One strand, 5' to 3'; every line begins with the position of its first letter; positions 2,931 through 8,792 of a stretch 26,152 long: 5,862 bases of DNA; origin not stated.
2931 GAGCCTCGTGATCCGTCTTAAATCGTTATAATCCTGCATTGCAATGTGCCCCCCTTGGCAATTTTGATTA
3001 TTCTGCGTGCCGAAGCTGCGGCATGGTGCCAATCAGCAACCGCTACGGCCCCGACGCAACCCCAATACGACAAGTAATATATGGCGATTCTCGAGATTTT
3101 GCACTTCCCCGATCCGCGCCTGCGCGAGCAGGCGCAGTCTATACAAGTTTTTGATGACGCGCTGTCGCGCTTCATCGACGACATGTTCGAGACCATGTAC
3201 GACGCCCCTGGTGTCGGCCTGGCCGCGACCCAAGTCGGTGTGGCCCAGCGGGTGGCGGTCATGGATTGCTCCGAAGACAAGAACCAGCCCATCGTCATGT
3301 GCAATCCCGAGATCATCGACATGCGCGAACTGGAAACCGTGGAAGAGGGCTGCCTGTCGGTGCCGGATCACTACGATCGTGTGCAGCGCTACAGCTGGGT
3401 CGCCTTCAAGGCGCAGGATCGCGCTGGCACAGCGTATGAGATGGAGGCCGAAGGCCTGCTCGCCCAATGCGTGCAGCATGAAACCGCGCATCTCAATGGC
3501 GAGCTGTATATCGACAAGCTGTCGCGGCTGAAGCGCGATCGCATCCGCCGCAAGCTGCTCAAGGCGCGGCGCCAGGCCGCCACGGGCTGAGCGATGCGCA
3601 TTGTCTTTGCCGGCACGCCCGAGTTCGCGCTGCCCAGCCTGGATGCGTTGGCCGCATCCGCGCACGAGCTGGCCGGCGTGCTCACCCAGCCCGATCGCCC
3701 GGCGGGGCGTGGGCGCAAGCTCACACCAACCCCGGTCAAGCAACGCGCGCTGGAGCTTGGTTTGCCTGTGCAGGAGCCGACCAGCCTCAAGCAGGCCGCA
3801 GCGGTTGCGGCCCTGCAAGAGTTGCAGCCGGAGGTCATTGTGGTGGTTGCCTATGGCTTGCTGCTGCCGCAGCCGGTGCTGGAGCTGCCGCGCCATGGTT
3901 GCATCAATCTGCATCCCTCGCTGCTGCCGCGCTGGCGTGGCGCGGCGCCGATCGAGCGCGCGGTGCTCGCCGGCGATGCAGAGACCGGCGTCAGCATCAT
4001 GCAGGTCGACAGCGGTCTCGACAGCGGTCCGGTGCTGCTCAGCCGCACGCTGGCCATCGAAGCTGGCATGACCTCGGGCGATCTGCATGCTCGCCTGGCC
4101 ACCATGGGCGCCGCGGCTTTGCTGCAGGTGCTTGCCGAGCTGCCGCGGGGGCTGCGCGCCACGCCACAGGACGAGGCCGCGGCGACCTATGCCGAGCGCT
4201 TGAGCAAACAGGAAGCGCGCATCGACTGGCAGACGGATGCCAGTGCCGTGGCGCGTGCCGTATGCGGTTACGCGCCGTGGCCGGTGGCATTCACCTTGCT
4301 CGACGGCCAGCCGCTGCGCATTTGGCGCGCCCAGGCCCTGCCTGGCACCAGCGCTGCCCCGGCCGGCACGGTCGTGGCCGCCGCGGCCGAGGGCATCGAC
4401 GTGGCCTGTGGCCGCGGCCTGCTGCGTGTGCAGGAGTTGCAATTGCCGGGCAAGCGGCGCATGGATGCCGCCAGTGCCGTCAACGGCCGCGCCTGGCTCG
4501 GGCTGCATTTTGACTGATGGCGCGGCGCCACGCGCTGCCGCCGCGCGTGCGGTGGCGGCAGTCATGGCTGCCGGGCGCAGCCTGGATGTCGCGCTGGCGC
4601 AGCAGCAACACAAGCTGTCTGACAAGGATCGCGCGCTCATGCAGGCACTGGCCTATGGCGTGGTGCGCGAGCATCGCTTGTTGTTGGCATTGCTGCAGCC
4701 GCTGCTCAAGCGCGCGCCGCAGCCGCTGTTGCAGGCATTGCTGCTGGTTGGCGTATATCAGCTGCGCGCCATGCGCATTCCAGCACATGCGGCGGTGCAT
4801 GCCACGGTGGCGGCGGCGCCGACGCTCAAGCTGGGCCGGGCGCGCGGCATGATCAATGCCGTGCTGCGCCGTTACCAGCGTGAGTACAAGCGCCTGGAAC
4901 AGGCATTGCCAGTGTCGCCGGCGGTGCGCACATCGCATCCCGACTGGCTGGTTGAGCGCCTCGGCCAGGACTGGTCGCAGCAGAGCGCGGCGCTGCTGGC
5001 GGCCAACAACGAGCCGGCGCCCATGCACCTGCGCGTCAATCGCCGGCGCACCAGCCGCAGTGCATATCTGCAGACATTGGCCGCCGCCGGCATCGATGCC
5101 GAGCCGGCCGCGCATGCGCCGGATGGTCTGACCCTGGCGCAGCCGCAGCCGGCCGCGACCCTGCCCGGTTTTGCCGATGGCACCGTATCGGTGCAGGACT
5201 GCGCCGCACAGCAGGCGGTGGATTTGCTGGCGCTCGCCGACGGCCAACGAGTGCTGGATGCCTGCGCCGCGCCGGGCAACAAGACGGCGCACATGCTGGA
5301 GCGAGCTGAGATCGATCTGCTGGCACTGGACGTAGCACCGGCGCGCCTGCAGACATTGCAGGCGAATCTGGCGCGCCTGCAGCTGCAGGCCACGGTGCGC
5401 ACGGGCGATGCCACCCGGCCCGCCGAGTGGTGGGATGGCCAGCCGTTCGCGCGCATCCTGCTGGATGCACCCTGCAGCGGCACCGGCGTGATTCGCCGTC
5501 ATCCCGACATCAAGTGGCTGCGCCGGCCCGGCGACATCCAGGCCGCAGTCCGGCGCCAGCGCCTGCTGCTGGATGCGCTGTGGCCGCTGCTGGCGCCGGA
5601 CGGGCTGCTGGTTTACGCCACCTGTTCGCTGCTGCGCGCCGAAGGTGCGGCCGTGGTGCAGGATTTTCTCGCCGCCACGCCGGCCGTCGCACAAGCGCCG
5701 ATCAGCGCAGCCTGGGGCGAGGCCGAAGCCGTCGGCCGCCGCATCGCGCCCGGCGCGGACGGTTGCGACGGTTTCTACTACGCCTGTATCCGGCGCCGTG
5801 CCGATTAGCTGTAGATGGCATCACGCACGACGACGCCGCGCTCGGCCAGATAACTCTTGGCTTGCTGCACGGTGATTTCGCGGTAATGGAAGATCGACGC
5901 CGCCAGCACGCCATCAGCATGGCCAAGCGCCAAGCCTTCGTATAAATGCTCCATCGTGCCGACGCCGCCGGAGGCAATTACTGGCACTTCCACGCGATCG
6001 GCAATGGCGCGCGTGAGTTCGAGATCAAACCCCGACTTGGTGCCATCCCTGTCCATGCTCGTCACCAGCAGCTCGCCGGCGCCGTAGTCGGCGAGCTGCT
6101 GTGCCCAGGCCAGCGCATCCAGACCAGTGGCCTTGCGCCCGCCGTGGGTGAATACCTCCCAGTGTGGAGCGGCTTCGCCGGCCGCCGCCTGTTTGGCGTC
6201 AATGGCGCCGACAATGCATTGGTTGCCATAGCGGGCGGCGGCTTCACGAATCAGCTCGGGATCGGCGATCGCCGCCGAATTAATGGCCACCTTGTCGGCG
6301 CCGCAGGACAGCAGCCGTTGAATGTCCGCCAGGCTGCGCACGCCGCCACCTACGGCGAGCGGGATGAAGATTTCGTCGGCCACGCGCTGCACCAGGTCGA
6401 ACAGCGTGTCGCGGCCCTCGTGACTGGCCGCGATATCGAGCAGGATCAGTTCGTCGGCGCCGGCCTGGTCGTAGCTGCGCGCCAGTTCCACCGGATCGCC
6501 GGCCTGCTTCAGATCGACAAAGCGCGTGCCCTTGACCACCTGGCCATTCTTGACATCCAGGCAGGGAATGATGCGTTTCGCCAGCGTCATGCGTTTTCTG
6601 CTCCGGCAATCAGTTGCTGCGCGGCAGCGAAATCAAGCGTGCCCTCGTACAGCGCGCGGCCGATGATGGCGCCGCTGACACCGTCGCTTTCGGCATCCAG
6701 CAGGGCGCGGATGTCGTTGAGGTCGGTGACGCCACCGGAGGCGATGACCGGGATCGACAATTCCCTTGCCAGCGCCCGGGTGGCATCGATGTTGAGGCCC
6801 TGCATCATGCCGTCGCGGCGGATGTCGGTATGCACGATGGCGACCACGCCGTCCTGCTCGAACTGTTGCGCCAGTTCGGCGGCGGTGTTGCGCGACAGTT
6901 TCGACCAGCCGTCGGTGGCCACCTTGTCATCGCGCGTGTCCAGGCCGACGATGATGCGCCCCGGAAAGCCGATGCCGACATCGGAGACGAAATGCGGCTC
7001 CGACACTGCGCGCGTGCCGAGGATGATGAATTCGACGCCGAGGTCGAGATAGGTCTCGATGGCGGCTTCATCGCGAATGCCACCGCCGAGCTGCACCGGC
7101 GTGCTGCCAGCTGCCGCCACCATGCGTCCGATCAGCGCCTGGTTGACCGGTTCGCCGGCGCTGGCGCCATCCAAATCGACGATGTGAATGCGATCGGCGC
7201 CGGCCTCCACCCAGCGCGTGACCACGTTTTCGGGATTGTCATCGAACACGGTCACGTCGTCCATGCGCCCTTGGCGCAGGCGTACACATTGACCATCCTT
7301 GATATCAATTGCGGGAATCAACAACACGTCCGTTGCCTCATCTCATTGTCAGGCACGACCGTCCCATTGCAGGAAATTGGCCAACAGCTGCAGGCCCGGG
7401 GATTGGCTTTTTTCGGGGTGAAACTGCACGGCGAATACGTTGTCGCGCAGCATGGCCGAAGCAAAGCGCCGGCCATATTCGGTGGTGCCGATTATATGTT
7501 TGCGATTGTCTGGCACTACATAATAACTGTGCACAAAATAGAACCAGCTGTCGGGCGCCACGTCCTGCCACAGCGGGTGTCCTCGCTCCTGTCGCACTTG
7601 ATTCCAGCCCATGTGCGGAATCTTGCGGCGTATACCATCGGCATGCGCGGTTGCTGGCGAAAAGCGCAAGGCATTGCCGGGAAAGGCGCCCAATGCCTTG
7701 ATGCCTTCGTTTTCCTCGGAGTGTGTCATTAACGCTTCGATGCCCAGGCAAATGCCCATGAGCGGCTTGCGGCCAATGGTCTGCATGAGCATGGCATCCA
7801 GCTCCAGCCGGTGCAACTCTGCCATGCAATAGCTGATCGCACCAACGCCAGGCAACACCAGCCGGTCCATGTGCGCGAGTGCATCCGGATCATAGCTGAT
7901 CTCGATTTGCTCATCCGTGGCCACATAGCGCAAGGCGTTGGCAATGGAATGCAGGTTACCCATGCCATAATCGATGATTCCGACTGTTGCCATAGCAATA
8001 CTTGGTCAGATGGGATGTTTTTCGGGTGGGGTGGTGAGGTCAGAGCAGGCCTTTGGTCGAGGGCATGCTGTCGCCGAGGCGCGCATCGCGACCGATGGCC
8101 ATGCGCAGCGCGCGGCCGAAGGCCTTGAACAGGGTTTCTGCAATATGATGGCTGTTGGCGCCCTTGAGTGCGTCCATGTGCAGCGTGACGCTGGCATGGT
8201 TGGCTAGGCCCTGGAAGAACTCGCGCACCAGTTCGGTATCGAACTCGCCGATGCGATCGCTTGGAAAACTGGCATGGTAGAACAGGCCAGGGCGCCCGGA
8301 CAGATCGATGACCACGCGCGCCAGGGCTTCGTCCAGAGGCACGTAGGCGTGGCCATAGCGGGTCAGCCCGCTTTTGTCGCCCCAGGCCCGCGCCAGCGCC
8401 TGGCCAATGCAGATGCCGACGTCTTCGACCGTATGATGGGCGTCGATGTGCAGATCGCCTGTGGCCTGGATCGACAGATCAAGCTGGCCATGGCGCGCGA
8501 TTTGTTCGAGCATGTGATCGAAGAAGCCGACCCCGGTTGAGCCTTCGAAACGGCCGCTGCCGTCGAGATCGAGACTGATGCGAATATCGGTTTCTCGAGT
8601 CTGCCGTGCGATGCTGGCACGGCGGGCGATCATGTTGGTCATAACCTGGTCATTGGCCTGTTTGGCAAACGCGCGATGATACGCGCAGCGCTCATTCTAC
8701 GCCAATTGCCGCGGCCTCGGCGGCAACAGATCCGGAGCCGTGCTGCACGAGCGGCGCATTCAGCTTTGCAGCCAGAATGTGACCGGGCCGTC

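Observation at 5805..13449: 7.6-kb block looks inverted: flipping it restores two canonical gene junctions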

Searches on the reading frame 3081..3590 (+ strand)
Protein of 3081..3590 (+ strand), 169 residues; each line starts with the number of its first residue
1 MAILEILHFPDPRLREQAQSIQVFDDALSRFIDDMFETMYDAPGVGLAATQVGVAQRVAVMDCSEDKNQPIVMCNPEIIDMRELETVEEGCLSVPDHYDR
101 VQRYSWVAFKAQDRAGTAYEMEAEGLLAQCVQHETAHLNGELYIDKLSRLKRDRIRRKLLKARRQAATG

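Call 3: search_protein_families(library=ncbifam, proteins=[window:3081-3590:+])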
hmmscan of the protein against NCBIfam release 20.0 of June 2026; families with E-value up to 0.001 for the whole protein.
window:3081-3590:+ (169 aa): 6 families
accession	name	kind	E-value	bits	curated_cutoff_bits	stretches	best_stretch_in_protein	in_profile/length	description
NF001159.1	PRK00150.1-3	subfamily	5.7e-51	172.4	125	1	3-159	2-162/167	peptide deformylase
TIGR00079.1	pept_deformyl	equivalog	1.1e-49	168.1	103.95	1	4-159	2-159/161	peptide deformylase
NF009484.0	PRK12846.1-5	equivalog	1.9e-40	138.3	190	1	1-164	1-164/165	peptide deformylase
NF009483.0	PRK12846.1-4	equivalog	4.4e-33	114.5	267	1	1-167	1-175/193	peptide deformylase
NF011189.0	PRK14595.1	equivalog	1.3e-22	80.3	232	1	1-153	1-152/162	peptide deformylase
NF006670.0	PRK09218.1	equivalog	2.8e-18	66.2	162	1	14-142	12-135/136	peptide deformylase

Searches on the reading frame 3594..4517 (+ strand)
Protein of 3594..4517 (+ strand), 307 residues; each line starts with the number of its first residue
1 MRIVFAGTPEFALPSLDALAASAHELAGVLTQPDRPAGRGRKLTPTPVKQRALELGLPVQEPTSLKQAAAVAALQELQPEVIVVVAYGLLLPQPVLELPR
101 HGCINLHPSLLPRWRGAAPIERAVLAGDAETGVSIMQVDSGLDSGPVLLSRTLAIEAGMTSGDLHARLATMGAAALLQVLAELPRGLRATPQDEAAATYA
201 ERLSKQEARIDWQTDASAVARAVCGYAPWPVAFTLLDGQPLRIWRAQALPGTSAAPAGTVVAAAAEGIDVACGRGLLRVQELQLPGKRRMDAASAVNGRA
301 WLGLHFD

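Call 3: search_protein_families(library=ncbifam, proteins=[window:3594-4517:+])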
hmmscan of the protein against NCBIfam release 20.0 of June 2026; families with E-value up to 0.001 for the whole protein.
window:3594-4517:+ (307 aa): 7 families
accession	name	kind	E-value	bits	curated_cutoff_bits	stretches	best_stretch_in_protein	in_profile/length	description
TIGR00460.1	fmt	equivalog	1.5e-90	303.5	201.5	1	1-299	1-304/315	methionyl-tRNA formyltransferase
NF005998.1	PRK08125.1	equivalog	2e-43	148.8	777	1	3-283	4-280/649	bifunctional UDP-4-amino-4-deoxy-L-arabinose formyltransferase/UDP-glucuronic acid oxidase ArnA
NF005414.0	PRK06988.1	equivalog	2.1e-36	125.5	316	1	2-284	4-287/311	formyltransferase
TIGR00639.1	PurN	equivalog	2.9e-17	62.8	150.1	1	70-183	71-184/192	phosphoribosylglycinamide formyltransferase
NF004684.0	PRK06027.1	subfamily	4.9e-09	36.3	223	1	66-166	153-253/286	formyltetrahydrofolate deformylase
NF005755.0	PRK07579.1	equivalog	2.7e-07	30.7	238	1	103-182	88-166/245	dTDP-4-amino-4,6-dideoxyglucose formyltransferase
TIGR00655.1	PurU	equivalog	3.3e-07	30.2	285.95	1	67-164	149-246/280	formyltetrahydrofolate deformylase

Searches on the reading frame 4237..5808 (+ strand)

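Call 3: search_protein_families(library=ncbifam, proteins=[window:4237-5808:+])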
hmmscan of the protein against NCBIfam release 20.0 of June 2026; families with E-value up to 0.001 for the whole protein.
window:4237-5808:+ (523 aa): 10 families
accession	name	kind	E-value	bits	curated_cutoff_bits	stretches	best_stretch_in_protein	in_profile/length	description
NF008149.0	PRK10901.1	equivalog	9.3e-151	502.6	375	1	96-521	9-433/434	16S rRNA (cytosine(967)-C(5))-methyltransferase RsmB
TIGR00563.1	rsmB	equivalog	1.9e-110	370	269.05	1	99-522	1-437/437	16S rRNA (cytosine(967)-C(5))-methyltransferase RsmB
NF011493.0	PRK14901.1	equivalog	1.7e-96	323.8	540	1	97-521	4-446/447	16S rRNA (cytosine(967)-C(5))-methyltransferase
NF011494.0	PRK14902.1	equivalog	5.6e-88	295.7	319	1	98-521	5-443/444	16S rRNA (cytosine(967)-C(5))-methyltransferase RsmB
NF011495.0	PRK14903.1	equivalog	1.4e-52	179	503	1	126-483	33-387/431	16S rRNA (cytosine(967)-C(5))-methyltransferase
TIGR00446.1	nop2p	subfamily_domain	2.6e-34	118.7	210.45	1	265-519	1-263/264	NOL1/NOP2/sun family putative RNA methylase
NF041567.1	mtaseRsmF_Thermus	equivalog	4.1e-31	108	690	1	240-484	3-242/443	16S rRNA (cytosine(1407)-C(5))-methyltransferase RsmF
NF008898.0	PRK11933.1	equivalog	2.1e-25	89.2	588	1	252-520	28-310/480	16S rRNA (cytosine(1407)-C(5))-methyltransferase RsmF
NF040814.1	tRNA_cyt_mtase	equivalog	1.5e-18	66.9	550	1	281-481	52-252/305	tRNA (cytosine(49)-C(5))-methyltransferase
TIGR01951.1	nusB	equivalog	7.5e-06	26.2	88.35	1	99-216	6-130/131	transcription antitermination factor NusB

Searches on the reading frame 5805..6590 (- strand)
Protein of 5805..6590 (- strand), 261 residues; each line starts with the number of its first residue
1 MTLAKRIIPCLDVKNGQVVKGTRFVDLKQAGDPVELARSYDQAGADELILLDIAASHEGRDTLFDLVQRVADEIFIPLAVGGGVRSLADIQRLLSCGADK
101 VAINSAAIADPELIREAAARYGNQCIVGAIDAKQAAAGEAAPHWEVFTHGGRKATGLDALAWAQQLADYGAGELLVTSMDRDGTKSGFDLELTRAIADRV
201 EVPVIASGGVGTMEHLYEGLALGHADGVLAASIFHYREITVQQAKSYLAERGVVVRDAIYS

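Call 3: search_protein_families(library=ncbifam, proteins=[window:5805-6590:-])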
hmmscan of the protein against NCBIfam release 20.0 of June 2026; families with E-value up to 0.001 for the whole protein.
window:5805-6590:- (261 aa): 25 families
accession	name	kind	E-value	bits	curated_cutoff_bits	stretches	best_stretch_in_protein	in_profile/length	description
TIGR00735.1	hisF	equivalog_domain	1.9e-110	368.1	294.55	1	2-256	1-254/254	imidazole glycerol phosphate synthase subunit HisF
TIGR03572.1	WbuZ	equivalog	2.3e-83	279.1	299.7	1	4-236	3-232/232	glycosyl amidation-associated protein WbuZ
NF038364.1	AglZ_HisF2_fam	equivalog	5e-69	232.4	310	1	4-238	2-232/248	AglZ/HisF2 family acetamidino modification protein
NF010112.0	PRK13585.1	equivalog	2.3e-45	155.1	243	1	6-248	4-238/241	1-(5-phosphoribosyl)-5-[(5-phosphoribosylamino)methylideneamino]imidazole-4-carboxamide isomerase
TIGR00007.1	TIGR00007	equivalog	1.9e-41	142.2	228.95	1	7-242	1-229/231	1-(5-phosphoribosyl)-5-[(5-phosphoribosylamino)methylideneamino]imidazole-4-carboxamide isomerase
TIGR01919.1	hisA-trpF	equivalog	1.9e-26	93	306.45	1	7-244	5-238/243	bifunctional 1-(5-phosphoribosyl)-5-((5-phosphoribosylamino)methylideneamino)imidazole-4-carboxamide isomerase/phosphoribosylanthranilate is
NF010113.0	PRK13586.1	equivalog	1.1e-16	61.2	238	1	6-224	3-212/232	1-(5-phosphoribosyl)-5-((5-phosphoribosylamino)methylideneamino)imidazole-4-carboxamide isomerase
NF003156.0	PRK04128.1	equivalog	6.5e-16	59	285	1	6-244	3-224/231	1-(5-phosphoribosyl)-5-((5-phosphoribosylamino)methylideneamino)imidazole-4-carboxamide isomerase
NF010114.0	PRK13587.1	equivalog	7.7e-16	58.5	305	1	47-217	48-208/234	1-(5-phosphoribosyl)-5-((5-phosphoribosylamino)methylideneamino)imidazole-4-carboxamide isomerase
NF010712.0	PRK14114.1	equivalog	2.9e-14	53.2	327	1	8-222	4-209/241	1-(5-phosphoribosyl)-5-((5-phosphoribosylamino)methylideneamino)imidazole-4-carboxamide isomerase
TIGR00734.1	hisAF_rel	hypoth_equivalog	1.9e-12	47.5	179.85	2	168-235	152-217/221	HisA/HisF family protein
TIGR03151.1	enACPred_II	equivalog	2.2e-09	37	453.1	1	34-112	119-198/307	enoyl-[acyl-carrier-protein] reductase FabK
TIGR02129.1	hisA_euk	equivalog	1.1e-07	31.8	229.3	1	77-217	79-219/255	phosphoribosylformimino-5-aminoimidazole carboxamide ribotide isomerase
NF003198.0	PRK04169.1-2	subfamily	1.1e-06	27.9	247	1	65-112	187-234/249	geranylgeranylglyceryl/heptaprenylglyceryl phosphate synthase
TIGR00737.1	nifR3_yhdG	equivalog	2.6e-06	26.9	293.3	0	189-233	180-224/319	tRNA dihydrouridine synthase DusB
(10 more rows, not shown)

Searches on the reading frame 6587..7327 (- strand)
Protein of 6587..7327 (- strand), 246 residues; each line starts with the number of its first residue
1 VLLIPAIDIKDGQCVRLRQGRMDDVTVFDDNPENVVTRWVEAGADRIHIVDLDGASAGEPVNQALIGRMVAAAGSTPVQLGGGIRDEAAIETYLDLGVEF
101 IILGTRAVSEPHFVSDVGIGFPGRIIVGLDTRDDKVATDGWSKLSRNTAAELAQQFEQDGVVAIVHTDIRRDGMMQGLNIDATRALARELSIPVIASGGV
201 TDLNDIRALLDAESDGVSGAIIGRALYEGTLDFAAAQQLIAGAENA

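Call 3: search_protein_families(library=ncbifam, proteins=[window:6587-7327:-])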
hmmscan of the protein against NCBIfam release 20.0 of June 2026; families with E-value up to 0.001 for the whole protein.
window:6587-7327:- (246 aa): 16 families
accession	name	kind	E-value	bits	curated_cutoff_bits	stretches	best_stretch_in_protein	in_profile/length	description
TIGR00007.1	TIGR00007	equivalog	3.3e-73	246.1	228.95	1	3-234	1-229/231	1-(5-phosphoribosyl)-5-[(5-phosphoribosylamino)methylideneamino]imidazole-4-carboxamide isomerase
NF010112.0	PRK13585.1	equivalog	4.7e-67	226.1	243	1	1-240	3-238/241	1-(5-phosphoribosyl)-5-[(5-phosphoribosylamino)methylideneamino]imidazole-4-carboxamide isomerase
TIGR01919.1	hisA-trpF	equivalog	1e-42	146.4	306.45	1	2-234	4-236/243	bifunctional 1-(5-phosphoribosyl)-5-((5-phosphoribosylamino)methylideneamino)imidazole-4-carboxamide isomerase/phosphoribosylanthranilate is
NF003156.0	PRK04128.1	equivalog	8e-41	140.5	285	1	3-237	4-225/231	1-(5-phosphoribosyl)-5-((5-phosphoribosylamino)methylideneamino)imidazole-4-carboxamide isomerase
NF010114.0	PRK13587.1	equivalog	5.4e-39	134.2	305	1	3-227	4-225/234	1-(5-phosphoribosyl)-5-((5-phosphoribosylamino)methylideneamino)imidazole-4-carboxamide isomerase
NF010712.0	PRK14114.1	equivalog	3.4e-30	105.3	327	1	1-232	1-232/241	1-(5-phosphoribosyl)-5-((5-phosphoribosylamino)methylideneamino)imidazole-4-carboxamide isomerase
TIGR03572.1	WbuZ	equivalog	1.6e-27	96.4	299.7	1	3-220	6-227/232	glycosyl amidation-associated protein WbuZ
NF038364.1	AglZ_HisF2_fam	equivalog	1.5e-26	93.3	310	1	31-217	30-222/248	AglZ/HisF2 family acetamidino modification protein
NF010113.0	PRK13586.1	equivalog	3.3e-24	85.8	238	1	3-231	4-226/232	1-(5-phosphoribosyl)-5-((5-phosphoribosylamino)methylideneamino)imidazole-4-carboxamide isomerase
TIGR00735.1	hisF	equivalog_domain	9.1e-22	77.6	294.55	1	3-220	6-229/254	imidazole glycerol phosphate synthase subunit HisF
TIGR00734.1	hisAF_rel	hypoth_equivalog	4.4e-12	46.3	179.85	1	125-230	123-220/221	HisA/HisF family protein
NF003198.0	PRK04169.1-2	subfamily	1.3e-07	31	247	1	54-108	177-230/249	geranylgeranylglyceryl/heptaprenylglyceryl phosphate synthase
TIGR00737.1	nifR3_yhdG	equivalog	4.7e-06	26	293.3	1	140-227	141-226/319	tRNA dihydrouridine synthase DusB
TIGR03151.1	enACPred_II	equivalog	1.5e-05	24.4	453.1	0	149-211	118-181/307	enoyl-[acyl-carrier-protein] reductase FabK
TIGR02129.1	hisA_euk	equivalog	6.1e-05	22.8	229.3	1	4-226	4-237/255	phosphoribosylformimino-5-aminoimidazole carboxamide ribotide isomerase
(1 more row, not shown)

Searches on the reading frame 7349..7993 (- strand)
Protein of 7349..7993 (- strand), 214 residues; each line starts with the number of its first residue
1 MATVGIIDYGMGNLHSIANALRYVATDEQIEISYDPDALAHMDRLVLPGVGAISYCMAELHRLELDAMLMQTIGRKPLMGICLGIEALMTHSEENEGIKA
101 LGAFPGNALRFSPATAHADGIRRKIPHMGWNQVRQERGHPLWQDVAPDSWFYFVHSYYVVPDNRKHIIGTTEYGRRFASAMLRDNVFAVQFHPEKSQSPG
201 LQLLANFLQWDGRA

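Call 3: search_protein_families(library=ncbifam, proteins=[window:7349-7993:-])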
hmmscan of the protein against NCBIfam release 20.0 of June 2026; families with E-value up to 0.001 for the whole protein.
window:7349-7993:- (214 aa): 8 families
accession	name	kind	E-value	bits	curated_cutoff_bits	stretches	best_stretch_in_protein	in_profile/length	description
TIGR01855.1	IMP_synth_hisH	equivalog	2.8e-59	200.3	105.4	1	4-210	1-198/198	imidazole glycerol phosphate synthase subunit HisH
NF010608.0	PRK14004.1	equivalog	1.9e-35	122.4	216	1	4-209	2-208/210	imidazole glycerol phosphate synthase subunit HisH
NF001975.0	PRK00758.1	equivalog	5.1e-09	36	198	1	3-90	3-83/185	GMP synthase subunit A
TIGR00888.1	guaA_Nterm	equivalog_domain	7.6e-06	25.5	172.15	1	6-209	3-182/188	glutamine-hydrolyzing GMP synthase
TIGR00566.1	trpG_papA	subfamily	7.9e-06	25.8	121.05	0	179-209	159-191/192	glutamine amidotransferase of anthranilate synthase or aminodeoxychorismate synthase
NF000848.1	PRK00074.1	equivalog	9.4e-05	21.2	400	1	132-209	103-185/512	glutamine-hydrolyzing GMP synthase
NF004169.0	PRK05637.1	equivalog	0.00027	20.6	332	0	67-199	66-193/210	anthranilate synthase component II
TIGR03800.1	PLP_synth_Pdx2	equivalog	0.00091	19.2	105.55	0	30-91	26-86/184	pyridoxal 5'-phosphate synthase glutaminase subunit PdxT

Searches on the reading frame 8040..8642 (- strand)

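Call 3: search_protein_families(library=ncbifam, proteins=[window:8040-8642:-])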
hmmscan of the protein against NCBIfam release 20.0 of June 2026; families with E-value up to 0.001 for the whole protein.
window:8040-8642:- (200 aa): 13 families
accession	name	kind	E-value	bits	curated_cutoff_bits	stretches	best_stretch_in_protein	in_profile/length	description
NF002106.0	PRK00951.1-1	equivalog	2.2e-94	314.6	283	1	6-200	3-197/197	imidazoleglycerol-phosphate dehydratase HisB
NF002109.0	PRK00951.1-5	equivalog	9.7e-90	299.6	278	1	6-200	2-196/196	imidazoleglycerol-phosphate dehydratase HisB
NF002108.0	PRK00951.1-3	equivalog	2.9e-84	281.8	328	1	4-200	7-203/205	imidazoleglycerol-phosphate dehydratase HisB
NF002111.0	PRK00951.2-1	equivalog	1.4e-79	266.2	231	1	6-200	3-194/194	imidazoleglycerol-phosphate dehydratase HisB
NF002115.0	PRK00951.2-5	equivalog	4.7e-78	261.4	289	1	6-200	2-195/195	imidazoleglycerol-phosphate dehydratase HisB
NF002116.0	PRK00951.2-6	equivalog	6.8e-78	261.1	269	1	5-200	2-197/197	imidazoleglycerol-phosphate dehydratase HisB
NF002107.0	PRK00951.1-2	equivalog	7.4e-74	247.6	267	1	7-200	2-194/194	imidazoleglycerol-phosphate dehydratase HisB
NF003937.0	PRK05446.1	equivalog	2.2e-73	247.3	443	1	6-200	166-355/355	bifunctional histidinol-phosphatase/imidazoleglycerol-phosphate dehydratase HisB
NF002112.0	PRK00951.2-2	equivalog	9.6e-73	244.1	315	1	7-200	2-194/194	imidazoleglycerol-phosphate dehydratase HisB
NF002110.2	PRK00951.1-6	equivalog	1.7e-71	240.1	266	1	7-200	1-199/199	imidazoleglycerol-phosphate dehydratase HisB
NF002114.0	PRK00951.2-4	equivalog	1.1e-69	233.9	189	1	10-200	3-190/190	imidazoleglycerol-phosphate dehydratase HisB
NF002113.0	PRK00951.2-3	equivalog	3.2e-56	190.3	288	1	8-198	3-188/190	imidazoleglycerol-phosphate dehydratase HisB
NF010121.0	PRK13598.1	equivalog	4.5e-49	166.8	295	1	6-198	2-191/193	imidazoleglycerol-phosphate dehydratase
